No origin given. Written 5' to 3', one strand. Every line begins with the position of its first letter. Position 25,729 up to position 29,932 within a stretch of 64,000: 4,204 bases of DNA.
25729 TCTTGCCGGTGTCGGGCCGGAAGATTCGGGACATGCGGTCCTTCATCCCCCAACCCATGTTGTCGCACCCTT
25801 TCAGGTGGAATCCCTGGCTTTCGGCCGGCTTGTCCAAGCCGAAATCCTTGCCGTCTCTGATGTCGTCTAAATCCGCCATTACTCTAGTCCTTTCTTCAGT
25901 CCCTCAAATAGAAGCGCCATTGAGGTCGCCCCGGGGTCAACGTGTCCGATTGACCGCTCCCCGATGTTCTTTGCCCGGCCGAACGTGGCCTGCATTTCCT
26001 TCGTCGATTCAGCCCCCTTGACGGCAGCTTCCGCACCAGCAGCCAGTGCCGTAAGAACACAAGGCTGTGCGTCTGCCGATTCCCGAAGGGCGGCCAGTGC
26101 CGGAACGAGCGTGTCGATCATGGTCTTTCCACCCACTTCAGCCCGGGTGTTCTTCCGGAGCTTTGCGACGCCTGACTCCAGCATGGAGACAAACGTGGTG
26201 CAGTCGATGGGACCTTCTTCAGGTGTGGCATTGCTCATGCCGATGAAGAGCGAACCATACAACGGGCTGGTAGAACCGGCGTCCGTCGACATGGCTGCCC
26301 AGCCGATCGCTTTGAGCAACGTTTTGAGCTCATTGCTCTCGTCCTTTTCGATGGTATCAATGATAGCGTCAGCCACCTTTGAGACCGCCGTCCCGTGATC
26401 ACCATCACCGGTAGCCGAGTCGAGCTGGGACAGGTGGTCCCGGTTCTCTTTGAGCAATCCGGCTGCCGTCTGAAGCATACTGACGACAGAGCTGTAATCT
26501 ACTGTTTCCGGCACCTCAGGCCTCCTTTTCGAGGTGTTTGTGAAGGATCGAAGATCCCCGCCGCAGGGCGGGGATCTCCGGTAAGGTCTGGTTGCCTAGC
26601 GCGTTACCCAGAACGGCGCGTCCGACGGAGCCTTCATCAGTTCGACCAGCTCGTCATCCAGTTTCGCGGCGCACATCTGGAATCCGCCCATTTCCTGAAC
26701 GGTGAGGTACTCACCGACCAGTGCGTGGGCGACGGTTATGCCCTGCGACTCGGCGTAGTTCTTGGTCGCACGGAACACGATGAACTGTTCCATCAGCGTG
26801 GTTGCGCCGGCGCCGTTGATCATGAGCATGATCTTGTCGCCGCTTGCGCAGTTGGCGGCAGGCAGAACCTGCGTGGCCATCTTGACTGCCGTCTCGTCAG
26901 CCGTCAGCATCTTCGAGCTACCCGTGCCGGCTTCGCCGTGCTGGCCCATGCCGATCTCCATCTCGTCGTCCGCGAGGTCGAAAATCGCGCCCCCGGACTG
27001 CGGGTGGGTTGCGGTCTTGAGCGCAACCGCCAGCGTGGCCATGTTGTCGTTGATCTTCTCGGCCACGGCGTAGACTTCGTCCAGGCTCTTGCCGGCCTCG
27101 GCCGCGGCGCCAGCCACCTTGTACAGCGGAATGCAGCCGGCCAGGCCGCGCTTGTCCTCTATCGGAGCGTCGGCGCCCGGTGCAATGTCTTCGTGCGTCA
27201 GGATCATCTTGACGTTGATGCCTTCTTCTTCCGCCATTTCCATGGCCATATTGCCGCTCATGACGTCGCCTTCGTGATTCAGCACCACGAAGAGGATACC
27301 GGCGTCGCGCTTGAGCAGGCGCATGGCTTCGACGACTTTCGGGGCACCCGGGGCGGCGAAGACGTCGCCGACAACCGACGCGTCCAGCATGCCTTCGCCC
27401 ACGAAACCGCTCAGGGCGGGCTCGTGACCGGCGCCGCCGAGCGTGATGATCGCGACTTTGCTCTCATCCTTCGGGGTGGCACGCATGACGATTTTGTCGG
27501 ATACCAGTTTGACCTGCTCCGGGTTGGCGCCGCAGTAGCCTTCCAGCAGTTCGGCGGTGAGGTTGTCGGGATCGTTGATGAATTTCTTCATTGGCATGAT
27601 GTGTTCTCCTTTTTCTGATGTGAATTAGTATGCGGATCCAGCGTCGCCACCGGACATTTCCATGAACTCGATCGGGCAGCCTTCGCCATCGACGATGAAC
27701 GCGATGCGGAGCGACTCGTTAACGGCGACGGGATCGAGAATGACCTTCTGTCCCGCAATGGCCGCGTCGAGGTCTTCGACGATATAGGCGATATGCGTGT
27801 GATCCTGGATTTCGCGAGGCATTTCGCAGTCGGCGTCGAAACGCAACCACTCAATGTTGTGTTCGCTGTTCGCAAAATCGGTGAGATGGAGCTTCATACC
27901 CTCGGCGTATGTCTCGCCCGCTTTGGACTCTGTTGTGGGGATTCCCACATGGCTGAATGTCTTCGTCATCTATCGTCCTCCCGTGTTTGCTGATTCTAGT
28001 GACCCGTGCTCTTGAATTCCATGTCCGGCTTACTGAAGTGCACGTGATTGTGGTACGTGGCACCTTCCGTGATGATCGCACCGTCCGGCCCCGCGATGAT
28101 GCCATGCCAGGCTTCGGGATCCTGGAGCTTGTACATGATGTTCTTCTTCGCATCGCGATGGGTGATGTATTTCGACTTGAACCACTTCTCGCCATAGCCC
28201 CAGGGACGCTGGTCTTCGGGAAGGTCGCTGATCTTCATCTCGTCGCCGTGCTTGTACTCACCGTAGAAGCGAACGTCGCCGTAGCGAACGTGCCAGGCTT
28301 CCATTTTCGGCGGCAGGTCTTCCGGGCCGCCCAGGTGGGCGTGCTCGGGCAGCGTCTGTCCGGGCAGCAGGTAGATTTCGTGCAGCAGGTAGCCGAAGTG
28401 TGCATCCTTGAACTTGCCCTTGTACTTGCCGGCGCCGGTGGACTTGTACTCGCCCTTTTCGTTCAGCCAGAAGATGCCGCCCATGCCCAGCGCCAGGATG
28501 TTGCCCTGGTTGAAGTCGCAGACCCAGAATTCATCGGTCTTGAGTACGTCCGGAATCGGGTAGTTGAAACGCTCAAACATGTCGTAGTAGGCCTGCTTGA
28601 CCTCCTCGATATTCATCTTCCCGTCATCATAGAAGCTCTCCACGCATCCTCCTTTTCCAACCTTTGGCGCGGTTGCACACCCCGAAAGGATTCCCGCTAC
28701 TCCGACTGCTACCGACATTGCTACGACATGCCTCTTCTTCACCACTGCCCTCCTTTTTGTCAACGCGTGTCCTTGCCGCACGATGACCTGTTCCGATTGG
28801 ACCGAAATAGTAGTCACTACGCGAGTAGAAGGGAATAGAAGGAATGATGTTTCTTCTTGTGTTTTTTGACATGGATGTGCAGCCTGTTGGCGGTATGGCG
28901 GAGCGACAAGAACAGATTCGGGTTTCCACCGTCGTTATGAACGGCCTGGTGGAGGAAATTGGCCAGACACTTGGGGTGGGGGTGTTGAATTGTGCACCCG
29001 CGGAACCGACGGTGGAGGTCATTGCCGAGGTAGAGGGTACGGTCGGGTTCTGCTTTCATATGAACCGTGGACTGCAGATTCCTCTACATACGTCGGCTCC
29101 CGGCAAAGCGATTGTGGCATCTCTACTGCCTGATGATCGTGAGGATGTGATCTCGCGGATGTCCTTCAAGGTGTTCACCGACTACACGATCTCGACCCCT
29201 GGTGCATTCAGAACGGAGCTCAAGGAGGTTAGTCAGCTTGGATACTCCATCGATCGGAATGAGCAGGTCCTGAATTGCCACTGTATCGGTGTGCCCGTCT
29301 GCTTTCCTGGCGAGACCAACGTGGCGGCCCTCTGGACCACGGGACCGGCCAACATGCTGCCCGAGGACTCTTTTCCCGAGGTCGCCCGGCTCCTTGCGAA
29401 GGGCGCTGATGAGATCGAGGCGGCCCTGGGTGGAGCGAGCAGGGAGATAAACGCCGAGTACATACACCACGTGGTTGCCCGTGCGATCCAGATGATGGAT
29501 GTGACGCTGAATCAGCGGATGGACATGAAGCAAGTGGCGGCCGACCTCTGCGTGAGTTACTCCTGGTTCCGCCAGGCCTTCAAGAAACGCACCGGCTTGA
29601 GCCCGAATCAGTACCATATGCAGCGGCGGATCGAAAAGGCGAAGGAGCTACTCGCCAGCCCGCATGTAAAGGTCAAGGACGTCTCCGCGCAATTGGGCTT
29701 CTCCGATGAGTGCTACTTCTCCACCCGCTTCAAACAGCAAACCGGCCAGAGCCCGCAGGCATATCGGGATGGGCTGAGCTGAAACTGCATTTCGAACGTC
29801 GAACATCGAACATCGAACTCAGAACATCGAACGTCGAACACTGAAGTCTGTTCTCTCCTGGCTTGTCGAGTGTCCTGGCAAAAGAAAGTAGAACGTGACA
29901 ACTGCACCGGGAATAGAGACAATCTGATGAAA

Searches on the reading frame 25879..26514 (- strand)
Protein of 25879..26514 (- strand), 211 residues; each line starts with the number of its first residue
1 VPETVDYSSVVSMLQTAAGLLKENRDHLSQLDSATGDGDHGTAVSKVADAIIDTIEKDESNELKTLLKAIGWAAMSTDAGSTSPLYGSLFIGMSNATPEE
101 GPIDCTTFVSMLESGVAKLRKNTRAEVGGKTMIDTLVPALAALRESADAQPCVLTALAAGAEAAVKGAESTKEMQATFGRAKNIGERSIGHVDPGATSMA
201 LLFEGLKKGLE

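Call 3: search_protein_families(library=pfam, proteins=[window:25879-26514:-], max_evalue=0.01)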
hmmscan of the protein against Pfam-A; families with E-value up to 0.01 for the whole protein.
window:25879-26514:- (211 aa): 1 family
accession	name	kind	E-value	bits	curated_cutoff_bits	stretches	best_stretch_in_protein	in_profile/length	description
PF02734.22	Dak2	-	5.5e-44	150.6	27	1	35-207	2-173/174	DAK2 domain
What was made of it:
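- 25879..26514 (-): DhaL (Dak2) kinase subunit. PF02734 at 150 bits (call 3).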

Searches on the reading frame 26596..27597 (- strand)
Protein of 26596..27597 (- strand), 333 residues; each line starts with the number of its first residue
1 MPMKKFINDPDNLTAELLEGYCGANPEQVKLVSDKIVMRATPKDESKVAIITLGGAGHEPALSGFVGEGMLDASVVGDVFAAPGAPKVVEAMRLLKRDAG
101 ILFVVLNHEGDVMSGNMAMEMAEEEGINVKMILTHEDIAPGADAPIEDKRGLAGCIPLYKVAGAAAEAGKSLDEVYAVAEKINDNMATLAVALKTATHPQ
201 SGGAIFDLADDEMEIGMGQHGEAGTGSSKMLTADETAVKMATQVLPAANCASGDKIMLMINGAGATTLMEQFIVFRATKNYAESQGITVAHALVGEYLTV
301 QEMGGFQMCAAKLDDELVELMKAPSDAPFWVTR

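Call 3: search_protein_families(library=pfam, proteins=[window:26596-27597:-], max_evalue=0.01)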
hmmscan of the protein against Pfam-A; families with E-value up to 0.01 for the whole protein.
window:26596-27597:- (333 aa): 1 family
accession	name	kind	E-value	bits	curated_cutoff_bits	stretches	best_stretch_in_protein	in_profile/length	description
PF02733.22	Dak1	-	6.6e-103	344.3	31.4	1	19-328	1-312/313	Dak1 domain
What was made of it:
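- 26596..27597 (-): DhaK (Dak1) kinase subunit. PF02733 at 344 bits (call 3).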

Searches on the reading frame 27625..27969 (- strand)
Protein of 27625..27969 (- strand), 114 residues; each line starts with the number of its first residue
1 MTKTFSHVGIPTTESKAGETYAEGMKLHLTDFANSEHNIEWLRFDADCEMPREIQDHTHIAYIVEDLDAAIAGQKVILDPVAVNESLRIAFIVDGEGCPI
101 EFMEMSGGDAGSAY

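Call 32: search_protein_families(library=pfam, proteins=[window:27625-27969:-], max_evalue=1)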
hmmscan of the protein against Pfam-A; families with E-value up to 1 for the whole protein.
window:27625-27969:- (114 aa): 2 families
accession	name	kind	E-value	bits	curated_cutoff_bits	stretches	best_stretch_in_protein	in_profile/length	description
PF25316.1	TAF2_3rd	-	0.022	15.6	27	1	28-55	90-116/120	TAF2 Ig-like domain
PF13669.12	Glyoxalase_4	-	0.16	12.7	27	2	58-72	70-84/109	Glyoxalase/Bleomycin resistance protein/Dioxygenase superfamily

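Call 69: search_solved_structures(query=window:27625-27969:-, max_evalue=1, show_alignments=1)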
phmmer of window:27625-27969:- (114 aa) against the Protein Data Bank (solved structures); distinct sequences matched with E-value up to 1: 3.
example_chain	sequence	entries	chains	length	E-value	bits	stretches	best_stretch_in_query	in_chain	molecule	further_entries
8up5_P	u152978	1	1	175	0.02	18.4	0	54-87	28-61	KEOPS complex subunit Pcc1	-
3oxh_A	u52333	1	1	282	0.11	16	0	53-100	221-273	RV0577 PROTEIN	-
3l7t_A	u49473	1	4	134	0.85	13.2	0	48-103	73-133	Putative uncharacterized protein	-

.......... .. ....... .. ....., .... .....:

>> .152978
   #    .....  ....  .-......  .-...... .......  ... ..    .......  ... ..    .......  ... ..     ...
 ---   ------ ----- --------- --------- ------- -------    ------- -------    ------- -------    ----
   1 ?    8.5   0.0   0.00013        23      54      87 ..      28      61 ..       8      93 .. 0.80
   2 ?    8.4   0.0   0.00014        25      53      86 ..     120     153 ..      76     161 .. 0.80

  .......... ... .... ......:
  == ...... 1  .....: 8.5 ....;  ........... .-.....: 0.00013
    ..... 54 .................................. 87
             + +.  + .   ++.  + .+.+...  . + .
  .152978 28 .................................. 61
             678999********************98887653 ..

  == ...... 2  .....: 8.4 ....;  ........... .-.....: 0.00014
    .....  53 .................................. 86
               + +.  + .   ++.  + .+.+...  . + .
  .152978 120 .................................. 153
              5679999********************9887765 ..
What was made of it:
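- Tried and rejected: Pfam and PDB searches on the 114-aa upstream protein gave only sub-threshold glyoxalase-like hints (calls 32, 69).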

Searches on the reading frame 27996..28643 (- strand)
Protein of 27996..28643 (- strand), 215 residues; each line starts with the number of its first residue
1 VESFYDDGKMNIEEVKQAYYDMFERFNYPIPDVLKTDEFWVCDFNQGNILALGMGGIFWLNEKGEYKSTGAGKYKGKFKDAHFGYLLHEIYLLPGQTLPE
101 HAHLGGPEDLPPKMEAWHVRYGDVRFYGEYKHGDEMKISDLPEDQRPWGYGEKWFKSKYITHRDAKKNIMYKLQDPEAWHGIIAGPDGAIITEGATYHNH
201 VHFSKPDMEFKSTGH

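Call 68: search_solved_structures(query=window:27996-28643:-, max_evalue=1, show_alignments=1)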
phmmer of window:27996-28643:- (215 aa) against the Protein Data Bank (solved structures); distinct sequences matched with E-value up to 1: 9.
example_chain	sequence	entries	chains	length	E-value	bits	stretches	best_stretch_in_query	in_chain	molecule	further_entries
2y0o_A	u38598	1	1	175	6e-05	25.9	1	85-202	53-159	PROBABLE D-LYXOSE KETOL-ISOMERASE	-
7nzo_AAA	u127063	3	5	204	0.31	13.7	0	85-195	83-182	D-lyxose/D-mannose family sugar isomerase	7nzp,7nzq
1dmw_A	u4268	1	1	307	0.59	12.8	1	112-173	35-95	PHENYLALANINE HYDROXYLASE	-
1pah_A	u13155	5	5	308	0.59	12.8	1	111-173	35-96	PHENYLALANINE HYDROXYLASE | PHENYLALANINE 4-MONOOXYGENASE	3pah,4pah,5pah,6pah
9t1o_A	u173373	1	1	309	0.6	12.8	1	111-173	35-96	Phenylalanine-4-hydroxylase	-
1tdw_A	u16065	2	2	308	0.62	12.7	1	111-173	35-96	Phenylalanine-4-hydroxylase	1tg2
1j8t_A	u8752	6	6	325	0.63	12.7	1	110-173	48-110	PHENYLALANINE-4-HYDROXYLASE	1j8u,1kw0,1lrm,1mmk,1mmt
4anp_A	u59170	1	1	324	0.63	12.7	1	110-173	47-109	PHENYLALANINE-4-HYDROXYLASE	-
2pah_A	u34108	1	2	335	0.7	12.5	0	112-173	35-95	PROTEIN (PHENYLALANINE HYDROXYLASE)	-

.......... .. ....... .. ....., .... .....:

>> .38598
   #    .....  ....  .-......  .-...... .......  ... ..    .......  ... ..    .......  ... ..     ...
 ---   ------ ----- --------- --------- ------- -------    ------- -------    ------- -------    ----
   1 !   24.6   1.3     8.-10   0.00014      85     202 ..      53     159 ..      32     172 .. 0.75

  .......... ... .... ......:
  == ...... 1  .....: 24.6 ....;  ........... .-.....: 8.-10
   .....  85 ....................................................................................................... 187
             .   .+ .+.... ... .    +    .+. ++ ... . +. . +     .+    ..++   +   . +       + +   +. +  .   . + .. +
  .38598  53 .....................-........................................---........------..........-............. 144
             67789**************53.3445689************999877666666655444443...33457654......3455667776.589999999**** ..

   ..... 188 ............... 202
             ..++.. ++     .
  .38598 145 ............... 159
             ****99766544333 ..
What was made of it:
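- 27996..28643 (-): D-lyxose-isomerase-like cupin (215 aa); first gene of the operon. PDB 2y0o at E 6e-5, with the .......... motif (call 68).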

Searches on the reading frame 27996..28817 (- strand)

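Call 32: search_protein_families(library=pfam, proteins=[window:27996-28817:-], max_evalue=1)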
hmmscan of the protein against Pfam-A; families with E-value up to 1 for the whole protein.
window:27996-28817:- (273 aa): 1 family
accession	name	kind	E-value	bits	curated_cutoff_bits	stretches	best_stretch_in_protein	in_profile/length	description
PF14448.11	Nuc_N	-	0.11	12.8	25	0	238-260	9-31/58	Nuclease N terminal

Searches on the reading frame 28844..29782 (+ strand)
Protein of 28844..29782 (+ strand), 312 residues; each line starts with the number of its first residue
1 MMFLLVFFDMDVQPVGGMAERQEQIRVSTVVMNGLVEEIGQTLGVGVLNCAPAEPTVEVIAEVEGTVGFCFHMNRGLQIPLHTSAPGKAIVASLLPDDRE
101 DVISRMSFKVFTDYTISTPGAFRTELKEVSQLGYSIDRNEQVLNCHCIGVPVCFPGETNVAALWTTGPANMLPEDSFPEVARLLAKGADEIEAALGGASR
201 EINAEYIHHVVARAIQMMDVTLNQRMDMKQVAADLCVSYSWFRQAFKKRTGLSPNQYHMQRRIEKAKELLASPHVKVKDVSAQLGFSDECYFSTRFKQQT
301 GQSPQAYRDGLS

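Call 6: search_protein_families(library=pfam, proteins=[window:28844-29782:+], max_evalue=0.001)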
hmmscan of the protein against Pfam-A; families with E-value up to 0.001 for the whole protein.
window:28844-29782:+ (312 aa): 3 families
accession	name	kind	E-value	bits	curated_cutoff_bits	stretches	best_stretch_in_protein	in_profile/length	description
PF12833.13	HTH_18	-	4.2e-21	75.5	33.6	1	232-309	2-79/80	Helix-turn-helix domain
PF01614.24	IclR_C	-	9.5e-20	71.3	24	1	22-191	7-172/174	Bacterial transcriptional regulator IclR C-terminal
PF00165.29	HTH_AraC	-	1.4e-19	70.2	26.6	2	275-308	9-41/42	Bacterial regulatory helix-turn-helix proteins, AraC family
